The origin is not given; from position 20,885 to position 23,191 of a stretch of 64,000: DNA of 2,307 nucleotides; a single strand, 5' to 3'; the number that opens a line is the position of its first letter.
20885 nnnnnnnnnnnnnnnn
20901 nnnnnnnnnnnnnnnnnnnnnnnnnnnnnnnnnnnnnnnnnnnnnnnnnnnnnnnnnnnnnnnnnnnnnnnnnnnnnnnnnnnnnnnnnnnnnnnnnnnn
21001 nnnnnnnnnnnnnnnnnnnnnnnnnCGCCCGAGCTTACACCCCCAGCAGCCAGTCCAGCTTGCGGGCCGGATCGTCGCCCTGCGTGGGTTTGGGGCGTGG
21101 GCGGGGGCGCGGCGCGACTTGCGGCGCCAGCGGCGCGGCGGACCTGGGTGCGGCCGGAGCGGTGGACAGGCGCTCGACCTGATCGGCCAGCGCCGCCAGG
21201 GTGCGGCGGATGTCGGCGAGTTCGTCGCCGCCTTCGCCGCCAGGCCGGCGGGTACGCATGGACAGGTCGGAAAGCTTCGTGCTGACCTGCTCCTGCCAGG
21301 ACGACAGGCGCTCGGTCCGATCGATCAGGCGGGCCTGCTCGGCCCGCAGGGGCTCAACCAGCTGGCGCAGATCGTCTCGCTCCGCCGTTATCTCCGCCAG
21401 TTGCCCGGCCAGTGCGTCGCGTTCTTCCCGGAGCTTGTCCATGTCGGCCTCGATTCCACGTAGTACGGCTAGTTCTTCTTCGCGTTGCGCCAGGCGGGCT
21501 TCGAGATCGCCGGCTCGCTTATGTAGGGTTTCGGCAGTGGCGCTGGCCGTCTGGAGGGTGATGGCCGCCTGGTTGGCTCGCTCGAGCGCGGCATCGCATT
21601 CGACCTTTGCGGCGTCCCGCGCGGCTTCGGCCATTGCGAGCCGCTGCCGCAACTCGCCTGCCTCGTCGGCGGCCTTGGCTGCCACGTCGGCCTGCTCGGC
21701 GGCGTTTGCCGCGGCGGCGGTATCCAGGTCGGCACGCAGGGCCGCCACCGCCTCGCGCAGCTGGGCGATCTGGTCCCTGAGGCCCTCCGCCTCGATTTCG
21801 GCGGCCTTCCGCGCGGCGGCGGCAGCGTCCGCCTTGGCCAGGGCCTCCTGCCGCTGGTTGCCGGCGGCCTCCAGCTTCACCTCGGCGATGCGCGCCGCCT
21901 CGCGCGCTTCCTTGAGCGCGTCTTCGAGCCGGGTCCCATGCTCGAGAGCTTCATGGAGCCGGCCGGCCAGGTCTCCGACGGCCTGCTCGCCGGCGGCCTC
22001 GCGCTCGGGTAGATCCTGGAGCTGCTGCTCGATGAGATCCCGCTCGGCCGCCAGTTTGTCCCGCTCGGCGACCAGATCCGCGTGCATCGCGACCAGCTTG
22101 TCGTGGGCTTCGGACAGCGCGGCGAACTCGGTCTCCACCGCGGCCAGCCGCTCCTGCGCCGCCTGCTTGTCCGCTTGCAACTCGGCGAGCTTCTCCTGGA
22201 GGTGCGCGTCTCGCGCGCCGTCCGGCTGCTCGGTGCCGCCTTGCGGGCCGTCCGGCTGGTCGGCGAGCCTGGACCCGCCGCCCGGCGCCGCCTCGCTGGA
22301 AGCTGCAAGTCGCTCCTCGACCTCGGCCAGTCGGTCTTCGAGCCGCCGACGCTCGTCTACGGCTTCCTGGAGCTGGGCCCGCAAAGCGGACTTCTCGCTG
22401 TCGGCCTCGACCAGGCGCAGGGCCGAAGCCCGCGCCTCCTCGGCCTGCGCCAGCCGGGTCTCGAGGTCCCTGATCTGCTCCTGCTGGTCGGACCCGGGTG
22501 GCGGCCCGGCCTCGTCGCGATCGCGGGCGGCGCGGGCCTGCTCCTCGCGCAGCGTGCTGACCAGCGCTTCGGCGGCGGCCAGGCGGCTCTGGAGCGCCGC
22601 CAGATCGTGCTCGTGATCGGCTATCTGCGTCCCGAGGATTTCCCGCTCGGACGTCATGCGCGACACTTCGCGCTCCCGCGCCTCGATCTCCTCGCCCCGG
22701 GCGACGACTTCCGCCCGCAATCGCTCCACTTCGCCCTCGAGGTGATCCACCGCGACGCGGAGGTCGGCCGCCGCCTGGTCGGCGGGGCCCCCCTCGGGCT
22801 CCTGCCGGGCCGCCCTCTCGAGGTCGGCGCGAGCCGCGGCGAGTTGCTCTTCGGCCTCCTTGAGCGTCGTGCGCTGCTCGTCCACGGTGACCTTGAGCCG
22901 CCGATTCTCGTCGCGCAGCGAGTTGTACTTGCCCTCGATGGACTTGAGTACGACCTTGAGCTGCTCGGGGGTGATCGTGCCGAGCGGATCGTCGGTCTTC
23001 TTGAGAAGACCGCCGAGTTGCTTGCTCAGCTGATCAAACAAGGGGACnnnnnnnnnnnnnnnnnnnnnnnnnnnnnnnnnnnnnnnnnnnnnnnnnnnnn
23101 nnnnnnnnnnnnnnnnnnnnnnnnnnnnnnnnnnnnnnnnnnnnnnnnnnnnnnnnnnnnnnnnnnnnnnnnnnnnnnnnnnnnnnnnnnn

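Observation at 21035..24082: Actin-like (ParM/StbA-family) ATPase co-transcribed with a 668-aa coiled-coil protein at the head of the flagellar rod/hook gene string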

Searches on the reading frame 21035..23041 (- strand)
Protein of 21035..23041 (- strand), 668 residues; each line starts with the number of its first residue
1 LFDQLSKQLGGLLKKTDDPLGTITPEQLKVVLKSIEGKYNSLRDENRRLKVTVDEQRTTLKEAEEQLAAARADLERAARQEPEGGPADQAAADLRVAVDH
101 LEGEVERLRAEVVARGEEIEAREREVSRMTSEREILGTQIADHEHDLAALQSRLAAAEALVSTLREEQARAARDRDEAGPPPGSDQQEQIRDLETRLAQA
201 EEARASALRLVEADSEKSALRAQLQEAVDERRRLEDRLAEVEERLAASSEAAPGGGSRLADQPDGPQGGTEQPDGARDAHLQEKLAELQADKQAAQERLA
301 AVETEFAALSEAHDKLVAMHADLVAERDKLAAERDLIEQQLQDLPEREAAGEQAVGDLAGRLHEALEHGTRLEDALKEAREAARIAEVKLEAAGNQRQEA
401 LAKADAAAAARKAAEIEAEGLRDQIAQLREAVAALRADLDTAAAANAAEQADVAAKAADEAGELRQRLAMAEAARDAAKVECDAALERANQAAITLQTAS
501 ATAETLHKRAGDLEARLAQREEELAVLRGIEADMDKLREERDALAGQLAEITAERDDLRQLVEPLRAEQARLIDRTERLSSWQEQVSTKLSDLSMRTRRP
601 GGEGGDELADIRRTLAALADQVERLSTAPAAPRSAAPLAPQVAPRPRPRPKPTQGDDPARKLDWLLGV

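Call 3: search_protein_families(library=pfam, proteins=[window:21035-23041:-], max_evalue=0.01)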
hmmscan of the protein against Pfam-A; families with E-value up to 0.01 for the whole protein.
window:21035-23041:- (668 aa): 2 families
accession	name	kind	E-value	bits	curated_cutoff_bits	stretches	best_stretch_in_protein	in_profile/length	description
PF06818.20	Fez1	-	0.0025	18.8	34.4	1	93-204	42-152/199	Fez1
PF15898.10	PRKG1_interact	-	0.0034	18.4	32.4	1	456-544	8-92/101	cGMP-dependent protein kinase interacting domain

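Call 4: search_protein_families(library=ncbifam, proteins=[window:21035-23041:-], max_evalue=0.01)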
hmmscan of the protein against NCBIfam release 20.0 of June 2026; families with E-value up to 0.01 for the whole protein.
window:21035-23041:- (668 aa): 12 families
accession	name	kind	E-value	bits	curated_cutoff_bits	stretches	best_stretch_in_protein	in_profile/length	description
TIGR02168.1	SMC_prok_B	equivalog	3.1e-16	58.3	567.35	3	32-250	681-903/1181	chromosome segregation protein SMC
TIGR02169.1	SMC_prok_A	equivalog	2.7e-11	42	729.4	3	371-625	200-447/1165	chromosome segregation protein SMC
NF045487.1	ASRP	equivalog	7.8e-10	38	300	1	281-626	123-442/593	archaea-specific SMC-related protein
NF002572.0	PRK02224.1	equivalog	1.3e-07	30.3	1087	1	26-344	401-710/888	DNA double-strand break repair ATPase Rad50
TIGR04211.1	SH3_and_anchor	equivalog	1.2e-06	28.3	65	1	477-570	70-163/198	TIGR04211 family SH3 domain-containing protein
NF003034.1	PRK03918.1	equivalog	4.6e-06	24.9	700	1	482-628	226-367/878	DNA double-strand break repair ATPase Rad50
NF047515.1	SpiroCoCo_C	equivalog_domain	7.6e-06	25.3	125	1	484-625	49-192/313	SpiroCoCo family coiled-coil protein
TIGR04523.1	Mplasa_alph_rch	subfamily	7.7e-06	24.1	270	0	279-445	464-625/745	helix-rich protein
NF041035.1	Rad50_Halo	equivalog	4.5e-05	22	1000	1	24-343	406-726/883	DNA double-strand break repair ATPase Rad50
NF038350.1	taxis_HmpF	equivalog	0.00054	18.4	200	1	503-597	109-206/553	pilus motility taxis protein HmpF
NF038218.1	IcmG_DotF_IVB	equivalog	0.0013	18.5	200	0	267-349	108-190/266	type IVB secretion system protein IcmG/DotF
NF041034.1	Rad50_Sulf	equivalog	0.002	16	1000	1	281-580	234-527/872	DNA double-strand break repair ATPase Rad50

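Call 61: find_homologous_proteins(query=A5, max_evalue=0.00001)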
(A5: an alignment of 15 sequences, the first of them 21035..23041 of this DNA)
Query A5 (15 sequences) (668 aa, profile of the alignment): 11 proteins with E <= 0.00001 among 8000 candidates.
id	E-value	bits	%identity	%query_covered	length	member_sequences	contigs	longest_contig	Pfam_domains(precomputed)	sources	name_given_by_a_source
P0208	4.5e-73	266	60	69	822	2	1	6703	-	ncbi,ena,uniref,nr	ncbi:MAG: hypothetical protein FJZ00_00715 [Candidatus Sericytochromatia bacterium]|uniref:Uncharact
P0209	5.0e-70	255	59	100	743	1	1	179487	-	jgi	jgi:exonuclease SbcC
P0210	6.7e-47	179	42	20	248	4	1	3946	-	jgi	-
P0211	1.3e-43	168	51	12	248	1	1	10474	-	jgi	jgi:chromosome segregation ATPase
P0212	2.7e-43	167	56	11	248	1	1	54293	-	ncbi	-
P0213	1.3e-14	73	27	68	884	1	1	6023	PF04508.18,PF05667.17,PF25526.2,PF01476.27,PF27605.1,PF19220.7,PF08238.19,PF24161.2,PF07303.19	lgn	-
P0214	1.0e-8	53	24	19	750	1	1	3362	PF00498.32,PF27935.1,PF27605.1,PF16697.11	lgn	-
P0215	2.5e-7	49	-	-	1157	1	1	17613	PF13175.13,PF13476.13,PF02463.26,PF13304.13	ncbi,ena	-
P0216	2.6e-7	49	36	16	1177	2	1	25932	PF13175.13,PF06470.19,PF13476.13,PF13555.13,PF02463.26,PF13304.13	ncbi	ncbi:chromosome segregation protein SMC [Candidatus Pyrohabitans sp.]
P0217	8.3e-7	47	-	-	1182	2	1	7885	PF04513.18,PF10498.15,PF06818.21,PF00038.27,PF23649.2,PF04108.18,PF19220.7,PF07889.18,PF24161.2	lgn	-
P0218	6.9e-6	44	39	6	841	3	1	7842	PF00656.28,PF08238.19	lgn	-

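Call 73: predict_structure(alignment_id=A6)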
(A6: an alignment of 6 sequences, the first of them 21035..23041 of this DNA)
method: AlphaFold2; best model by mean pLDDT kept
length: 668 residues; sequences in the alignment: 6
mean_pLDDT: 71.2   pTM: 0.30
mean pLDDT of the five models: 71.2, 70.5, 66.5, 66.3, 64.6
residues with pLDDT >= 90: 21; 70-90: 421; 50-70: 141; < 50: 85
segments of 3 or more residues with pLDDT < 50: 13-19, 251-273, 347-351, 411-415, 417-432, 599-603, 628-646
pLDDT, mean of each block of 10 residues (from residue 1): 57 48 64 80 85 88 91 86 68 88 91 87 82 77 77 83 87 76 73 86 82 71 71 75 64 34 35 54 75 76 75 73 79 78 52 59 70 72 73 68 57 49 46 51 62 73 78 80 80 77 75 82 86 89 87 83 80 80 77 59 55 70 55 38 49 71 74
secondary structure, 60 per line:
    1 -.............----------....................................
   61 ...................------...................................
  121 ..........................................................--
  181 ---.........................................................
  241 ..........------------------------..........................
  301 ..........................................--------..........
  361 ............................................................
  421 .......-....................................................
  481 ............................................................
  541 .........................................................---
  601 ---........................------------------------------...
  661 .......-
elements in order (helices of 4 or more, strands of 3 or more residues): H2-14 H25-79 H86-178 H184-250 H275-342 H351-427 H429-597 H604-627 H658-667
